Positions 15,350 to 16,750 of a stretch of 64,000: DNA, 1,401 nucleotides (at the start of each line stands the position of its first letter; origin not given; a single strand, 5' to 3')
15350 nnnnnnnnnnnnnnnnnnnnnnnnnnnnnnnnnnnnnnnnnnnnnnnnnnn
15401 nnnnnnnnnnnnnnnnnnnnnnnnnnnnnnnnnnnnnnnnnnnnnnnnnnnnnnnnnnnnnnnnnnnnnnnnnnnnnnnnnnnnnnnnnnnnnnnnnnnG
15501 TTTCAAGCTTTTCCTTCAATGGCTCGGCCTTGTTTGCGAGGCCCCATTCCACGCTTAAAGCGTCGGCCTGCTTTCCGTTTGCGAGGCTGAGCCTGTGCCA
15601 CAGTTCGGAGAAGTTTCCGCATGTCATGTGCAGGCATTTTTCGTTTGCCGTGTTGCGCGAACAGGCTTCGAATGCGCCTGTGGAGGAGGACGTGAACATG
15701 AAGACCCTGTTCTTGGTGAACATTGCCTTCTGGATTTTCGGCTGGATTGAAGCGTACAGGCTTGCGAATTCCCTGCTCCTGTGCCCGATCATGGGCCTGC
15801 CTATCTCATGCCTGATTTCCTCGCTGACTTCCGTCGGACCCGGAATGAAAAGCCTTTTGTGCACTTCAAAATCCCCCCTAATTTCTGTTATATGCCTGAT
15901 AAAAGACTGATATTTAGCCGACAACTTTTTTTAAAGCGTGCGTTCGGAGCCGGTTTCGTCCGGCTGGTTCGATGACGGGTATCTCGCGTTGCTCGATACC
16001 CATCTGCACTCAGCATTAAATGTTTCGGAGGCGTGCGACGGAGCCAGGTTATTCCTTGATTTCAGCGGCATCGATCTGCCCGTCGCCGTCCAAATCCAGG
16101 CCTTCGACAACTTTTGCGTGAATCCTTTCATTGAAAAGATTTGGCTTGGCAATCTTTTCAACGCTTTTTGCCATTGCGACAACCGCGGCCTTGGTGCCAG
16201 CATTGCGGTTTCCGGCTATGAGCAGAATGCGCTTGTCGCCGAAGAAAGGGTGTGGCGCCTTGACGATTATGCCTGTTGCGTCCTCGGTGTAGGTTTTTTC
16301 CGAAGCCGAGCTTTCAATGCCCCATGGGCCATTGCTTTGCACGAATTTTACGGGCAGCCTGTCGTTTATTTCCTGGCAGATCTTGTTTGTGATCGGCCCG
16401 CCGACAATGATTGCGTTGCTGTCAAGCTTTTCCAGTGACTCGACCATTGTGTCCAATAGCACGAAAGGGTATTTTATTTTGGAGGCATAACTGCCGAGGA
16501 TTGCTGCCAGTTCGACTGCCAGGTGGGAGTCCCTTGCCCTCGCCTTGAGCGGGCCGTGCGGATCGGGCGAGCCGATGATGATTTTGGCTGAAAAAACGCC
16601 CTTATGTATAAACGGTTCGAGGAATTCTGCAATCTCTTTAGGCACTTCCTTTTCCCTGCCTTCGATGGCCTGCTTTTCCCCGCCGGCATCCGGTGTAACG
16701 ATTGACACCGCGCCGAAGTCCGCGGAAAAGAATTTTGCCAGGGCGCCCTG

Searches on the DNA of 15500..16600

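Call 41: search_rna_families(source=window, start=15500, end=16600, threshold=evalue, max_evalue=5)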
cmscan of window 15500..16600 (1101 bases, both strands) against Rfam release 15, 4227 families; matches with E-value up to 5: 0.
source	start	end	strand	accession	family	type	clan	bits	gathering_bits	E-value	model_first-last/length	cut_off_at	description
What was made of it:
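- On Any Rfam 15 family: The variant locus at 15500-16600 has no hit at E<=5 (call 41).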
